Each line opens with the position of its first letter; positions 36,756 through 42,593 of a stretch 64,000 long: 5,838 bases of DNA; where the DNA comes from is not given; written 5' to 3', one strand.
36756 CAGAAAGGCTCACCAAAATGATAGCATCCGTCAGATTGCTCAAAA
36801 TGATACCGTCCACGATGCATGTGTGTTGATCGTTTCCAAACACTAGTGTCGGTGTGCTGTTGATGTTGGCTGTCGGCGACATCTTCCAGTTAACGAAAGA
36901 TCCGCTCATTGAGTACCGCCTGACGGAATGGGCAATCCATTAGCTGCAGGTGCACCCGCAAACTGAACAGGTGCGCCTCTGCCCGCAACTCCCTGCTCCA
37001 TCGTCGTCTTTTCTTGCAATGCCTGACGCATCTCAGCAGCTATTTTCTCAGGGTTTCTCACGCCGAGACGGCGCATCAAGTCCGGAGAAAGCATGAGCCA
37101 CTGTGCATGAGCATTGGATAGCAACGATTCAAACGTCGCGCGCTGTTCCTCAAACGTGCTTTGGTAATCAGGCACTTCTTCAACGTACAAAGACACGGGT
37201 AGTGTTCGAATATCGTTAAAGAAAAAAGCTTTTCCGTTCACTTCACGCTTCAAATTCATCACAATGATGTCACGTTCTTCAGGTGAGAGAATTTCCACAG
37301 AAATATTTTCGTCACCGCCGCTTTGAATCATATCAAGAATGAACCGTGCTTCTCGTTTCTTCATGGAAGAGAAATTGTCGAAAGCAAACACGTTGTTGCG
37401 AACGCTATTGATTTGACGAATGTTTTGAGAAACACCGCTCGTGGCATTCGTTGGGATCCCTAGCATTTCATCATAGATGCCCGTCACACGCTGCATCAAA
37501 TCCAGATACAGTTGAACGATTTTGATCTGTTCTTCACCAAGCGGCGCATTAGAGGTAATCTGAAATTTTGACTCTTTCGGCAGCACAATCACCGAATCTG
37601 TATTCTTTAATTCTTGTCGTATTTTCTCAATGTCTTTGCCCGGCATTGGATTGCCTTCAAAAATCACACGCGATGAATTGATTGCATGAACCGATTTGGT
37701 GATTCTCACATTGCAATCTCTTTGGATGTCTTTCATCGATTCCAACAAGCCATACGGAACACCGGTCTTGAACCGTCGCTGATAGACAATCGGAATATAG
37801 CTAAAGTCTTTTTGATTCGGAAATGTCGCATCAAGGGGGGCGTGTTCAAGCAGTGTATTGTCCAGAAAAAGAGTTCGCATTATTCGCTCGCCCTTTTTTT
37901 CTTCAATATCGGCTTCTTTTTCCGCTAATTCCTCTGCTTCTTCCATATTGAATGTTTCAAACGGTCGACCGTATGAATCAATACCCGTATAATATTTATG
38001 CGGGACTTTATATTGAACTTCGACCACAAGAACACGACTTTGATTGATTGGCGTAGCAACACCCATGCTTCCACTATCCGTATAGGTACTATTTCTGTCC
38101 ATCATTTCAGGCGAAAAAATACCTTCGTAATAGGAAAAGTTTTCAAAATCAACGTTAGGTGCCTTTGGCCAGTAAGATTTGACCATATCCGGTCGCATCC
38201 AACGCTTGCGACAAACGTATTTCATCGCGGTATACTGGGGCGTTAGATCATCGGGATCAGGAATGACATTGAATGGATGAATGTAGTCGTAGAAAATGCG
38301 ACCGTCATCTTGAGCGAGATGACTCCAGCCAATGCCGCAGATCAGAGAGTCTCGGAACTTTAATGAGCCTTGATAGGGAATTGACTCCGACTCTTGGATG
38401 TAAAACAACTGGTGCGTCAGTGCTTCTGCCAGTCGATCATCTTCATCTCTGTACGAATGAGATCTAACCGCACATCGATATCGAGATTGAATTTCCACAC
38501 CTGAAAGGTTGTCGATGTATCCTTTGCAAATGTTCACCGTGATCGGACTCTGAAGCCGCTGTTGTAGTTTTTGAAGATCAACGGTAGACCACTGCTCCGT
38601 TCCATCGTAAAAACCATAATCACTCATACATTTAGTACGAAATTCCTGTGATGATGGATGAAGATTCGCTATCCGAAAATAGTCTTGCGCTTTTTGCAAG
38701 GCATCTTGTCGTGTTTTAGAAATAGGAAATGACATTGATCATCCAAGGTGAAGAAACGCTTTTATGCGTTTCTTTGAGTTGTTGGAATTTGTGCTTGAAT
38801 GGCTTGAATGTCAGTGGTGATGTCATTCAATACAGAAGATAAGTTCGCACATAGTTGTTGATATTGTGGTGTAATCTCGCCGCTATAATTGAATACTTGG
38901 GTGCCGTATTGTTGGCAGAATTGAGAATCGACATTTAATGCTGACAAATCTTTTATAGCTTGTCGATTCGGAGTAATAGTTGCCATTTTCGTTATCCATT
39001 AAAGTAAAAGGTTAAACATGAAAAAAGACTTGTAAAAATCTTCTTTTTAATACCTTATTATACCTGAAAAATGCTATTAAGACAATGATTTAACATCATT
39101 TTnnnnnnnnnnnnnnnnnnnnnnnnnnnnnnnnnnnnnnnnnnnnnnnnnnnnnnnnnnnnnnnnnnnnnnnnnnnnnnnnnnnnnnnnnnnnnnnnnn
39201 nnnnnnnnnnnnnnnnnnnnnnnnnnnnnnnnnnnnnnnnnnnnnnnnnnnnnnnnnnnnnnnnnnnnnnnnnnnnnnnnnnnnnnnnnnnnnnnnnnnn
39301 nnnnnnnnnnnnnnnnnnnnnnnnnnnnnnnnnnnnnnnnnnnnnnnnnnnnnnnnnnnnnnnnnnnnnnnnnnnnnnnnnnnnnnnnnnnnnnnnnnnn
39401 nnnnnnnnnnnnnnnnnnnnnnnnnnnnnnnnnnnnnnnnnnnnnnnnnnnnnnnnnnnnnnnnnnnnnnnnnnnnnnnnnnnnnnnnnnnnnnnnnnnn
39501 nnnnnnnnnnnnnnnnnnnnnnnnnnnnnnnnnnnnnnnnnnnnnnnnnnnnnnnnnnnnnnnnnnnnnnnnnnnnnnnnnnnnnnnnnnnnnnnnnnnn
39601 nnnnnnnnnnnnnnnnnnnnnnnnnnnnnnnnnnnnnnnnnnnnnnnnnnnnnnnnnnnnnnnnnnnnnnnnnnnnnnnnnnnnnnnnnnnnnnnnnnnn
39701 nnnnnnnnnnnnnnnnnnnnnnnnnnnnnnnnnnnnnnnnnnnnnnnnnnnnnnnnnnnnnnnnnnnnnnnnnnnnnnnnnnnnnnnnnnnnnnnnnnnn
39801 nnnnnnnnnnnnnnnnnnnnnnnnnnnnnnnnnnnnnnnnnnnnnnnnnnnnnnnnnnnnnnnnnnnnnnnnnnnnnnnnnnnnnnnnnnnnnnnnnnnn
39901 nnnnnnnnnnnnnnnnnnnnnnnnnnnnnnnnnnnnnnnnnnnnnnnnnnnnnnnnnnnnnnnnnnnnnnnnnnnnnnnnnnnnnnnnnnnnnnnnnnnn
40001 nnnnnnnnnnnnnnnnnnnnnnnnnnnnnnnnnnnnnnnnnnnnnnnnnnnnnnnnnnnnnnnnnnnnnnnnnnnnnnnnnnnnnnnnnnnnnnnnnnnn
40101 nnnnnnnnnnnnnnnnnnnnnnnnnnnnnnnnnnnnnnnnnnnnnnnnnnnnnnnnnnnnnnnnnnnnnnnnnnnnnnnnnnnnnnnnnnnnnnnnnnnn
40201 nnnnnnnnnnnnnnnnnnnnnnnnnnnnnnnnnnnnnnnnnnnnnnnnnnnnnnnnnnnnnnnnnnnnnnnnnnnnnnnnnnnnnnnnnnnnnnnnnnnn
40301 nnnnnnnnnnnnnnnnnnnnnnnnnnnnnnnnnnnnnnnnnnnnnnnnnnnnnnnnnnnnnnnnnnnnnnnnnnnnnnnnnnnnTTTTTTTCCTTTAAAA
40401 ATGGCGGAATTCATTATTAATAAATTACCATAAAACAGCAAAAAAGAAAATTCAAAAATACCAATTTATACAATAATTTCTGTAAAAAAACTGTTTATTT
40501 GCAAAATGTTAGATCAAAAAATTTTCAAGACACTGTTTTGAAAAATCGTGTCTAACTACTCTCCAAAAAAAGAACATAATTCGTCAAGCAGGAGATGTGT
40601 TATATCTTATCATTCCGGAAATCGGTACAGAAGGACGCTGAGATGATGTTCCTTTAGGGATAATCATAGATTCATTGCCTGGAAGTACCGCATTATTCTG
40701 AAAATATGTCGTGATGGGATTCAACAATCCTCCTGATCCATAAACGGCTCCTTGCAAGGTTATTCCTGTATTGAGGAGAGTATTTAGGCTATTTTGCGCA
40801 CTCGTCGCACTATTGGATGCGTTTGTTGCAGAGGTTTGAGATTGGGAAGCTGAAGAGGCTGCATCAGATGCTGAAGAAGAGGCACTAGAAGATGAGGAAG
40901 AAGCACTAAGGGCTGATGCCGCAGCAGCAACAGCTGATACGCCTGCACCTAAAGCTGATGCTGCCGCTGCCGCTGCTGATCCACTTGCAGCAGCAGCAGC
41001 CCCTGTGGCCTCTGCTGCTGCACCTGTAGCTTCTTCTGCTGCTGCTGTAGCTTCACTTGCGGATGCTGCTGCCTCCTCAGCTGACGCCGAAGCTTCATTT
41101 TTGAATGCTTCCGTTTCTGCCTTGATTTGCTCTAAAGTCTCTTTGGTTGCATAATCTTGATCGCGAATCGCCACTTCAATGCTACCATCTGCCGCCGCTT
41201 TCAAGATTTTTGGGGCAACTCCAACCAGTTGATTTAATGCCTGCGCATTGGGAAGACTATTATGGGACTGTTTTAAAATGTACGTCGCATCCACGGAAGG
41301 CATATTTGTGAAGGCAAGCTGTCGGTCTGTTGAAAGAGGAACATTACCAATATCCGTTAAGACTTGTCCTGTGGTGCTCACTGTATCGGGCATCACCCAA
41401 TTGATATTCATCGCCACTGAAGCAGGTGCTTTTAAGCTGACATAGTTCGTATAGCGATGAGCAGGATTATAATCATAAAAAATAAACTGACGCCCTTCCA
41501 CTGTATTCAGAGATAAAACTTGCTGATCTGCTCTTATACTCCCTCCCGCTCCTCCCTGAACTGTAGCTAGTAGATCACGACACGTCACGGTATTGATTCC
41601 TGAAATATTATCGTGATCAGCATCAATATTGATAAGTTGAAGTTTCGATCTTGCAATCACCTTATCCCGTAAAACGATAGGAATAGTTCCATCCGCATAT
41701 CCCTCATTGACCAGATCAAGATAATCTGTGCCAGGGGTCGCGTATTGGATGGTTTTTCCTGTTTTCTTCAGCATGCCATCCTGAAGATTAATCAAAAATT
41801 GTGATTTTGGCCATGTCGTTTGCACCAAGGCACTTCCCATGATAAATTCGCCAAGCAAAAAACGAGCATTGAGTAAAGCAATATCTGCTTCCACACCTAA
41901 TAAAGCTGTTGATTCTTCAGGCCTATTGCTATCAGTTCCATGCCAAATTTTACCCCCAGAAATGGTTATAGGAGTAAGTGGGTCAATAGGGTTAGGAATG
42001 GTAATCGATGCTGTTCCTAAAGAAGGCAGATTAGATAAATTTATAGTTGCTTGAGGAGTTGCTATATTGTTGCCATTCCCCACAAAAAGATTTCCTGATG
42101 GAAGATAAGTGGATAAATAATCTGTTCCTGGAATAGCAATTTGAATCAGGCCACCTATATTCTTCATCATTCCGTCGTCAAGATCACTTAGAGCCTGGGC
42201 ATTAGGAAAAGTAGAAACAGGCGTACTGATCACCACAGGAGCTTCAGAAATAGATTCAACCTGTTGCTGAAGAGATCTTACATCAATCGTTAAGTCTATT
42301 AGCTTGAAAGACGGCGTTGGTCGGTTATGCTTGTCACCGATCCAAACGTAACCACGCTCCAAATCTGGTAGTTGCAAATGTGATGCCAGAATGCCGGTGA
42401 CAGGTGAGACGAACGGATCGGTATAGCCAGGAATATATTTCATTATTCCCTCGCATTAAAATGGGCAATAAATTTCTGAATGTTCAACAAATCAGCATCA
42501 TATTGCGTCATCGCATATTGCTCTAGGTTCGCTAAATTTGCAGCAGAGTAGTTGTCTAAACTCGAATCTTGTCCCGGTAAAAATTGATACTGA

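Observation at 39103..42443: Daisy-chained fibre genes: one domain split in half at two successive gene boundaries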

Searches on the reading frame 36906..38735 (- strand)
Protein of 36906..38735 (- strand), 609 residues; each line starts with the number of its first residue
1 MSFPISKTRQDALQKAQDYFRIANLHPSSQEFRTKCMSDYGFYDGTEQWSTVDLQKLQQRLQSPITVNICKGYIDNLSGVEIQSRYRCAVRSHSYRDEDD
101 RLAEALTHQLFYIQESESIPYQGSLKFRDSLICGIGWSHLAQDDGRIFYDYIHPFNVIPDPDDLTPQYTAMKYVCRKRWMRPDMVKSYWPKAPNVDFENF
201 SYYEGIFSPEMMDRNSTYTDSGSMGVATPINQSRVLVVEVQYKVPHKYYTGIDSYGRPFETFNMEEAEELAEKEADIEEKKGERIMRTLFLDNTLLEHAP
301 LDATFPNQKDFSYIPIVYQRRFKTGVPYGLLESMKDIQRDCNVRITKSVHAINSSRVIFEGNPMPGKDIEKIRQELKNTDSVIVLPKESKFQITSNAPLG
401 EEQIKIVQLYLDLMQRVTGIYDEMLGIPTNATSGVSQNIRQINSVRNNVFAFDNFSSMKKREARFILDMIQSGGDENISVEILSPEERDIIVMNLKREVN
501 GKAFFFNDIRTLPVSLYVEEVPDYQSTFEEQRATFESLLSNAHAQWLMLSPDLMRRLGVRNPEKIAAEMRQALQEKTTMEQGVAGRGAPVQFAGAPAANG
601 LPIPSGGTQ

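Call 5: search_protein_families(library=pfam, proteins=[window:36906-38735:-], max_evalue=0.01)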
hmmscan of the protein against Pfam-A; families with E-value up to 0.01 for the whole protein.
window:36906-38735:- (609 aa): 1 family
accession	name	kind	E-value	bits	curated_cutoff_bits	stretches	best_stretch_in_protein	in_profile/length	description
PF16510.12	P22_portal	-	5.7e-77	260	26.1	1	29-580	11-557/594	Phage P22-like portal protein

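Call 6: search_protein_families(library=phrogs, proteins=[window:36906-38735:-], max_evalue=0.01)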
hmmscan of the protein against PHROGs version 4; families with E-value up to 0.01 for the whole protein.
window:36906-38735:- (609 aa): 2 families
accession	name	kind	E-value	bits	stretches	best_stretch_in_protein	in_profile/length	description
phrog_156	-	head and packaging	3.7e-82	277.8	1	24-577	21-568/681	portal protein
phrog_18470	-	head and packaging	0.00027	21.2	1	30-190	36-199/232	portal protein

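Call 10: search_dna_similar(query=window:36906-38735:-, collection=phages, mode=protein, max_evalue=1e-10, max_rows=12)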
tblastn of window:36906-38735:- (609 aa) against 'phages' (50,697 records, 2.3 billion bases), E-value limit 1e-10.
Records with a match: 257; places in all: 257; records where one place covers at least 80% of the query: 40.
Best place of each record, by identity: <60% 257.
By first word of the organism name: Stx2a-converting 80; Escherichia 70; Ralstonia 31; Stx2-converting 12; Burkholderia 10; Pseudomonas 6; Klebsiella 6; Shigella 6; Stx 6; Erwinia 5; and 13 more.
By host as written in the record: - 100; Escherichia coli K514 (EHEC) 7; Ralstonia pseudosolanacearum 6; Ralstonia solanacearum 5; Ralstonia pseudosolanacearum I-31 (MT043) 5; Ralstonia pseudosolanacearum I-33 (MT061) 4; Ralstonia pseudosolanacearum I-15 (MT014) 4; Escherichia coli O157:H7 4; and 85 more.
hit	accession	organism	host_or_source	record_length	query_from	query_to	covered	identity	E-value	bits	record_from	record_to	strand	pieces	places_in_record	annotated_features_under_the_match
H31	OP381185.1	Megaira polyxenophila phage MAnkyphage_25.80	Candidatus Megaira polyxenophila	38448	5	585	95%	24.8%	9e-47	183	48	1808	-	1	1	portal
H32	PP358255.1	Ralstonia phage PY045S1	Ralstonia solanacearum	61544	31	551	86%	27.3%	8e-38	156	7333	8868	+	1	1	hypothetical protein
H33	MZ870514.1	Ralstonia phage RPZH3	Ralstonia solanacearum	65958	31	551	86%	27.3%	1e-37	155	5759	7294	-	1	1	portal protein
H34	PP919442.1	Ralstonia phage NK-7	Ralstonia solanacearum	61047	31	551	86%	27.3%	1e-37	155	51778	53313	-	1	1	portal protein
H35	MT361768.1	Ralstonia phage RPZH6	Ralstonia pseudosolanacearum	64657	31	551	86%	27.3%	2e-37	155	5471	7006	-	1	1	portal protein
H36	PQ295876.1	Ralstonia phage YL1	Ralstonia pseudosolanacearum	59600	31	551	86%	27.3%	3e-37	154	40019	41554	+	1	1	hypothetical protein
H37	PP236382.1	Ralstonia phage QkW1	Ralstonia pseudosolanacearum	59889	31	551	86%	27.3%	3e-37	154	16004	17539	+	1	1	hypothetical protein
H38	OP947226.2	Ralstonia phage p2110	Ralstonia solanacearum strain Tb1546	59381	31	551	86%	27.3%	5e-37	154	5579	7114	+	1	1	hypothetical protein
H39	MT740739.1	Ralstonia phage Gerry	Ralstonia pseudosolanacearum I-33 ...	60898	31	551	86%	27.1%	1e-37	155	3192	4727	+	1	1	hypothetical protein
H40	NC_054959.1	Ralstonia phage Gerry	Ralstonia pseudosolanacearum I-33 ...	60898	31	551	86%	27.1%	1e-37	155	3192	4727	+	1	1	portal protein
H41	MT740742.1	Ralstonia phage Heva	Ralstonia pseudosolanacearum I-31 ...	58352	31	551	86%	27.1%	1e-37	155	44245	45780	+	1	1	hypothetical protein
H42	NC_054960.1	Ralstonia phage Heva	Ralstonia pseudosolanacearum I-31 ...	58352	31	551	86%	27.1%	1e-37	155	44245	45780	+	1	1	portal protein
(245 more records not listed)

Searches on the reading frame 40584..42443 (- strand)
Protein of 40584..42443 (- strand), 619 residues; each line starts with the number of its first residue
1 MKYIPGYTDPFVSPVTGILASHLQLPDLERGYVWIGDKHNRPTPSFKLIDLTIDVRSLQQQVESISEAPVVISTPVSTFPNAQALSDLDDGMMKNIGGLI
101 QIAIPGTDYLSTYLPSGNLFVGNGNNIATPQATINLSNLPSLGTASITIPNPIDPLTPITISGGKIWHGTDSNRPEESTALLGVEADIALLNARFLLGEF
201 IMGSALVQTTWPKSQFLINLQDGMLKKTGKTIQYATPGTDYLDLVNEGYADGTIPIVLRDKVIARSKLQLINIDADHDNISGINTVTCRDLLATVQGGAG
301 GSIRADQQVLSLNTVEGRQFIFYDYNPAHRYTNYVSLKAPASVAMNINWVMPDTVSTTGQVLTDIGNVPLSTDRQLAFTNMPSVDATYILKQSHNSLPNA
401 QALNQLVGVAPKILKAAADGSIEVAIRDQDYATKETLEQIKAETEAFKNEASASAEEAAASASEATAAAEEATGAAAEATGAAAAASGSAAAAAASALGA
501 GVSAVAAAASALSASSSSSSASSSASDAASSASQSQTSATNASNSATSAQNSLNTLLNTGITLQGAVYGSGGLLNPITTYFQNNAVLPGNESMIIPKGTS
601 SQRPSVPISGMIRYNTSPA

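Call 5: search_protein_families(library=pfam, proteins=[window:40584-42443:-], max_evalue=0.01)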
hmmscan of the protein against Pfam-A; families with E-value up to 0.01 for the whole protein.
window:40584-42443:- (619 aa): 0 families

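Call 6: search_protein_families(library=phrogs, proteins=[window:40584-42443:-], max_evalue=0.01)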
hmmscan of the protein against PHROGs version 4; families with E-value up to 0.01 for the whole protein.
window:40584-42443:- (619 aa): 6 families
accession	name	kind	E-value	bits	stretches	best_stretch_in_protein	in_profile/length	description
phrog_3279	-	tail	0.00042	21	1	439-552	129-247/396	tail fiber protein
phrog_1775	-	head and packaging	0.001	17.6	1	410-557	451-574/1609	minor head protein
phrog_25721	-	unknown function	0.0033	17.5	1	591-617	39-65/340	-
phrog_6614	-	tail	0.0056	16.3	1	432-552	93-210/548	minor tail protein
phrog_13980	-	tail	0.0068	16.2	0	415-552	172-307/756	tail fiber protein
phrog_6578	-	tail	0.0068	15.2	1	427-555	61-182/1210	tail fiber protein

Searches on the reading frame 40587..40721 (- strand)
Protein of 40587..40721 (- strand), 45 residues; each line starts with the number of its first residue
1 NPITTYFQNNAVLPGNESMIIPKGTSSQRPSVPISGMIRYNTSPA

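Call 108: search_protein_representatives(alignment_id=A4)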
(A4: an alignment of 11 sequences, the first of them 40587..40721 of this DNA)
Query: 11 sequences, 46 profile positions. Proteins with E-value up to 0.001 (for the whole library): 4285; up to 1e-10: 646; up to 1e-30: 61. The best 150 are listed.
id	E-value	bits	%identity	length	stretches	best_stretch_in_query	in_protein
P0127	2.3e-101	347.3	-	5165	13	11-45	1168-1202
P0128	9.8e-101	345.3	-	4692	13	17-44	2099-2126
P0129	3.4e-86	298.7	-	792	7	3-44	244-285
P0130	7.8e-84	291.2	-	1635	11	3-45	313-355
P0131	3.2e-78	273.2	-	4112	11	19-44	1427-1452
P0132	2.9e-77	270.1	-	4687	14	18-45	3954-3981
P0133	3.9e-76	266.5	-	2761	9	17-45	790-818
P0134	1.6e-72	254.9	-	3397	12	18-44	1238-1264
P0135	6.2e-69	243.5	-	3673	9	15-45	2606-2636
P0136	1.9e-66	235.5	-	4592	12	19-45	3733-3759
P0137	2.5e-61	219.1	-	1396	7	13-44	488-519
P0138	4.6e-60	215.1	-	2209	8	19-44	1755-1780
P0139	1.8e-58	210.0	-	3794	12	16-44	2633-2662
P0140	7.1e-57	204.9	-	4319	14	18-44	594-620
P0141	5.3e-56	202.1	-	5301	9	14-43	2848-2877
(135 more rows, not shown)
